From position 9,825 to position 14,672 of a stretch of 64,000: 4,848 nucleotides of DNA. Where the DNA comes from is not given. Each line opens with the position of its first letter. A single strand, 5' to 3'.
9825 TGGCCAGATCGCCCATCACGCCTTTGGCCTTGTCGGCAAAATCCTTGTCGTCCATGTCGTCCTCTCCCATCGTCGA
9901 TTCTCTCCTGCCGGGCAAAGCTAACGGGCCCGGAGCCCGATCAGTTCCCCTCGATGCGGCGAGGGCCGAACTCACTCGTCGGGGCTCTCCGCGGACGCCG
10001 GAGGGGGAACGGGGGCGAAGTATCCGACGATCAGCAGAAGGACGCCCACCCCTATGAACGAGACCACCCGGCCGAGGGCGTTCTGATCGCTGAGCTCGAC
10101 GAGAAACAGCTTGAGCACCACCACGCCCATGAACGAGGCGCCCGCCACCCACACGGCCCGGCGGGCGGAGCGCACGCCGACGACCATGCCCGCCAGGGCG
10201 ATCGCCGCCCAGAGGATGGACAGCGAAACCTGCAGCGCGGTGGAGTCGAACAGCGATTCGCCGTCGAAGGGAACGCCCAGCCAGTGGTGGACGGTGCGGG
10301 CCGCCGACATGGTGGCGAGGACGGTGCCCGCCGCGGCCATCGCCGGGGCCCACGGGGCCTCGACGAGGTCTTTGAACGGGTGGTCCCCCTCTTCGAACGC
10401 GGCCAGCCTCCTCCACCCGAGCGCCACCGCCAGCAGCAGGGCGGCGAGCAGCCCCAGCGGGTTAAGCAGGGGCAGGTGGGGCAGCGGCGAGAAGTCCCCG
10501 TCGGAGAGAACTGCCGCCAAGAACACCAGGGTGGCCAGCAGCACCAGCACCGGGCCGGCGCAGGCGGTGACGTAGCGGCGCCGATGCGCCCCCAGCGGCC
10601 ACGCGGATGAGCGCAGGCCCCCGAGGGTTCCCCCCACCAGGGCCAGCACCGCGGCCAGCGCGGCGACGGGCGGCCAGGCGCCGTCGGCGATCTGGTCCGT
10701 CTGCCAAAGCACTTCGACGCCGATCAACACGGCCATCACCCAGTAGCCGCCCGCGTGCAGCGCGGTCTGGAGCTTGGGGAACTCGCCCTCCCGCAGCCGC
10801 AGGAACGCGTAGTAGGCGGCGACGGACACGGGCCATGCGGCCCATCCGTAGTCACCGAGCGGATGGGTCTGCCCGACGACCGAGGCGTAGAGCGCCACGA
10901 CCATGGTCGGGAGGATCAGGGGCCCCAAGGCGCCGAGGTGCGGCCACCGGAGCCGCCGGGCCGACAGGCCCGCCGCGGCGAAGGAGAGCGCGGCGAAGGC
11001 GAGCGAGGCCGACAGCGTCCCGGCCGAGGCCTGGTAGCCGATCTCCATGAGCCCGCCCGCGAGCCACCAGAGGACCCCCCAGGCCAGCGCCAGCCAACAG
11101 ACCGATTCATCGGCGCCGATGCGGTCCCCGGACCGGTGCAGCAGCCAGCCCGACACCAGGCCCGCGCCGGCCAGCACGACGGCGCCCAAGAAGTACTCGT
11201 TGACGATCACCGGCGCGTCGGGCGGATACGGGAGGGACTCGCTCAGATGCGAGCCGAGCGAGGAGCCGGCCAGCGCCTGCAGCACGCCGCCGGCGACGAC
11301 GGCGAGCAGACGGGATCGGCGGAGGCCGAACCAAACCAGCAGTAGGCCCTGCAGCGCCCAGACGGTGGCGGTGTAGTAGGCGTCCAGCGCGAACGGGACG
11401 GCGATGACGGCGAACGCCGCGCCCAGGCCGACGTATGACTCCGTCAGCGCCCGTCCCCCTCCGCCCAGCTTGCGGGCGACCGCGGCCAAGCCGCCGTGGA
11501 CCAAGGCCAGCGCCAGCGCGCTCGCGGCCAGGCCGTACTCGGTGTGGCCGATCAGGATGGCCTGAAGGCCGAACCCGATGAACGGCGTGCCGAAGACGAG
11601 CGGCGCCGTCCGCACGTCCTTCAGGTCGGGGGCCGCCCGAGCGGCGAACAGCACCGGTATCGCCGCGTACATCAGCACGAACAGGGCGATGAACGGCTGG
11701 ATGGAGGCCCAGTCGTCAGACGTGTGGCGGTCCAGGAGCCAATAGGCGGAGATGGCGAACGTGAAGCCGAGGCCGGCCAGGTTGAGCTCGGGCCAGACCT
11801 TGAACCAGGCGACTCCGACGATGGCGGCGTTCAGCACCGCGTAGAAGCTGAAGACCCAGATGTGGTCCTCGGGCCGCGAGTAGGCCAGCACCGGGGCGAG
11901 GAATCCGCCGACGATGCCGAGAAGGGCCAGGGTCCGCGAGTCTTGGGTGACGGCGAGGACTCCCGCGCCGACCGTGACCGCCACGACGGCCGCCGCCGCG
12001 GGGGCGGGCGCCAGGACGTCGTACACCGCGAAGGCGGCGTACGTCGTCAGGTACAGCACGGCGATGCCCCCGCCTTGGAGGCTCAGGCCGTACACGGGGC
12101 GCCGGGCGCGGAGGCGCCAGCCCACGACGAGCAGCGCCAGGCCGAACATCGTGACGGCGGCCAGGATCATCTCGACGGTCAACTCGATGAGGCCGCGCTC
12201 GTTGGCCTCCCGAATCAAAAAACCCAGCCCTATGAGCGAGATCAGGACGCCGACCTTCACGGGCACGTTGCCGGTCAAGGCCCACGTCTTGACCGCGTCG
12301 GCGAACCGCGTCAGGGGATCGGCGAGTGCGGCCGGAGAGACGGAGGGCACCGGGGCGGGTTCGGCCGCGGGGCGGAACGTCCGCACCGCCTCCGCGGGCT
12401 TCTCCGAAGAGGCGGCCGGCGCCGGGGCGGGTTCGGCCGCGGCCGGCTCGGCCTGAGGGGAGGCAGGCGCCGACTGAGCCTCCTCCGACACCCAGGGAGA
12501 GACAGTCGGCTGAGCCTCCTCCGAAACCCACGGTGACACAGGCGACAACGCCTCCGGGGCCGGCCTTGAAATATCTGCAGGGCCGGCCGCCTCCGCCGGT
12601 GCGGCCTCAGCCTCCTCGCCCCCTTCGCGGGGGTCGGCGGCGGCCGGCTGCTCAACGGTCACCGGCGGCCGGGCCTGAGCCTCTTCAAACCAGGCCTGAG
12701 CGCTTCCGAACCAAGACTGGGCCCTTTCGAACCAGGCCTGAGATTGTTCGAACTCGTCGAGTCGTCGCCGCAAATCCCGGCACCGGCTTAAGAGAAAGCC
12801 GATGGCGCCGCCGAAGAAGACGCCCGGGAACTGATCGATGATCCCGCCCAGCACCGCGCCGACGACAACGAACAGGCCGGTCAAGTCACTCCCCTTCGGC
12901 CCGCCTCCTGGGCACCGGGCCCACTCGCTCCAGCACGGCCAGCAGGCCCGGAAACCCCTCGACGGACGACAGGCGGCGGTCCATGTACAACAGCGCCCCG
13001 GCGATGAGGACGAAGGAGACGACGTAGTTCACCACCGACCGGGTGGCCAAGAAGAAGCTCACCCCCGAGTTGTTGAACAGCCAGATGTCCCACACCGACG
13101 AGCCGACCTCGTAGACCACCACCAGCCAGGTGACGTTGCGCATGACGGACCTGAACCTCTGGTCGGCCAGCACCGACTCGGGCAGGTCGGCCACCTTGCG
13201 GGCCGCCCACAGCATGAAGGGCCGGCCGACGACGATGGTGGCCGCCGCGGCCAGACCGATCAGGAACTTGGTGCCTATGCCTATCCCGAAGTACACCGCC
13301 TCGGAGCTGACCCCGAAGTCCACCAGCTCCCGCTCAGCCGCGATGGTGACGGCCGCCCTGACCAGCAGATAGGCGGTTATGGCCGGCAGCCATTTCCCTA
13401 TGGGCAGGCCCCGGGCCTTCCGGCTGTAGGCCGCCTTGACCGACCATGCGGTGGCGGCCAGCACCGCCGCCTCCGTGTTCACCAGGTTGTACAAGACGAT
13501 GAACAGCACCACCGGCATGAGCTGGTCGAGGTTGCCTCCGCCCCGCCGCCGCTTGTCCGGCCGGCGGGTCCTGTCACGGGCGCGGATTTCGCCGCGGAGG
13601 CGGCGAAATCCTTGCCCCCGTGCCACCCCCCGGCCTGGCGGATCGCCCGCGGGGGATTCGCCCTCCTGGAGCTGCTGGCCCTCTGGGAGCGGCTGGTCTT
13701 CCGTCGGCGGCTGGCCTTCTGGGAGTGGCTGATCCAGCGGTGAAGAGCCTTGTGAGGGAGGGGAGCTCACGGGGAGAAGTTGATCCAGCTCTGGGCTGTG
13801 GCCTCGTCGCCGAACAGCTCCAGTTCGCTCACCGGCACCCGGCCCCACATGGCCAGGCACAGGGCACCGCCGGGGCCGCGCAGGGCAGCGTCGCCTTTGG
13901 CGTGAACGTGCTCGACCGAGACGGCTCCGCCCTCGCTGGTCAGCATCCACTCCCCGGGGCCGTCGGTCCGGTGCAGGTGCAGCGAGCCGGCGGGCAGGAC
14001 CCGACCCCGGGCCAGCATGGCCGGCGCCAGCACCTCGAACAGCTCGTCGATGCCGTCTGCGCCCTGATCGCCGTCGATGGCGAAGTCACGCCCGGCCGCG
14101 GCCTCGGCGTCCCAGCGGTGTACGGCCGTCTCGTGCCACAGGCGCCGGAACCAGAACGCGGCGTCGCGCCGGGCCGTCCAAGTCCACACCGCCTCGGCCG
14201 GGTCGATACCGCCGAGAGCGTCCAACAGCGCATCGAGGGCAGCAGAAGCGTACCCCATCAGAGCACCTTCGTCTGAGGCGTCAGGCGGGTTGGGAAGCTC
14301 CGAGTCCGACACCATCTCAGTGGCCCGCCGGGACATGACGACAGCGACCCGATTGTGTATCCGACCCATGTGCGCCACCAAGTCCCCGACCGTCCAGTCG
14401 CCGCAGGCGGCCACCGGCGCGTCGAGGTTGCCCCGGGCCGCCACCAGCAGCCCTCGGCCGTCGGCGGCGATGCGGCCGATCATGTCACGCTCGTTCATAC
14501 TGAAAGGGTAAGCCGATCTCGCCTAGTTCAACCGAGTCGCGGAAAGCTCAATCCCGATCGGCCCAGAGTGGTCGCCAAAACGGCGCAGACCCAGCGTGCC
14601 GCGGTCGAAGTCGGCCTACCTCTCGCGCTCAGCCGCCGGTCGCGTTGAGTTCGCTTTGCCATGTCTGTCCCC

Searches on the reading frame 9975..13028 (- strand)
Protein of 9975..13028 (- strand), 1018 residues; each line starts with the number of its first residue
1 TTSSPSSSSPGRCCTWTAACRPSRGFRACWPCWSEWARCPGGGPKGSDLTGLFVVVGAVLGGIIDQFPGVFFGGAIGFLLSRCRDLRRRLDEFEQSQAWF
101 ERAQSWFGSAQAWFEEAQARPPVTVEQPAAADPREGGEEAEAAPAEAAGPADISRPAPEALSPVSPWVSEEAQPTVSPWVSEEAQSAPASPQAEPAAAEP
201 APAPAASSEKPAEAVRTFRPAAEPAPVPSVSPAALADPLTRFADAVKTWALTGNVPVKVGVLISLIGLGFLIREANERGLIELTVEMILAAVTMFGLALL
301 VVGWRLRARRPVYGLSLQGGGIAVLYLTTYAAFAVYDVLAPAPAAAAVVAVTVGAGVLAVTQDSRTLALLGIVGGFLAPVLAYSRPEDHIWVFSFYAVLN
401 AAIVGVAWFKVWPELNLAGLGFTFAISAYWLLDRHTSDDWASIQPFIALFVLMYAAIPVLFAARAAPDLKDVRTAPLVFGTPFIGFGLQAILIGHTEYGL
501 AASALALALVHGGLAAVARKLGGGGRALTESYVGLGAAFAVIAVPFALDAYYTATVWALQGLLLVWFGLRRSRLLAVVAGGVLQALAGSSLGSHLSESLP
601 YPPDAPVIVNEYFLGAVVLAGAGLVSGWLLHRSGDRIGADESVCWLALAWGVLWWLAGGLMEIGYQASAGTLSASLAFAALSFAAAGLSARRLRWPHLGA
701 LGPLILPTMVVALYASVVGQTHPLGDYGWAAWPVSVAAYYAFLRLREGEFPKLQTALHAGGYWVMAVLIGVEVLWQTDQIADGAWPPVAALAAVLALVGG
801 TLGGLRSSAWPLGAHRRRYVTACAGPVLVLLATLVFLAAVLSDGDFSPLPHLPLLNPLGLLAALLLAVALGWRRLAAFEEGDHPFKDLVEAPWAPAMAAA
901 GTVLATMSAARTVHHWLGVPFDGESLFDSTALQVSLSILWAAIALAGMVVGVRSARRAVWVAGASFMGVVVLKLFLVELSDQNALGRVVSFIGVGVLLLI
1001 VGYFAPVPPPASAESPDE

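Call 32: search_protein_families(library=pfam, proteins=[window:9975-13028:-], max_evalue=0.001)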
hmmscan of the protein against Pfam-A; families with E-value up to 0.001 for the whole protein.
window:9975-13028:- (1018 aa): 1 family
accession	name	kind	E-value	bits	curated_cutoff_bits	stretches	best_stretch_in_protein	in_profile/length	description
PF10101.14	DUF2339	-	1.7e-139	467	33.6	1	252-1008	1-659/659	Predicted membrane protein (DUF2339)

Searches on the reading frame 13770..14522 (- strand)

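Call 32: search_protein_families(library=pfam, proteins=[window:13770-14522:-], max_evalue=0.001)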
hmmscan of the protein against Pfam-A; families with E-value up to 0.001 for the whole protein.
window:13770-14522:- (251 aa): 2 families
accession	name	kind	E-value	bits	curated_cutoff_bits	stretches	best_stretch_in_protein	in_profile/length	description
PF11716.13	MDMPI_N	-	6.3e-18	66.3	24.2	1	26-139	12-139/140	Mycothiol maleylpyruvate isomerase N-terminal domain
PF07398.16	MDMPI_C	-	9.5e-11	42.7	29.5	1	155-244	4-89/90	MDMPI C-terminal domain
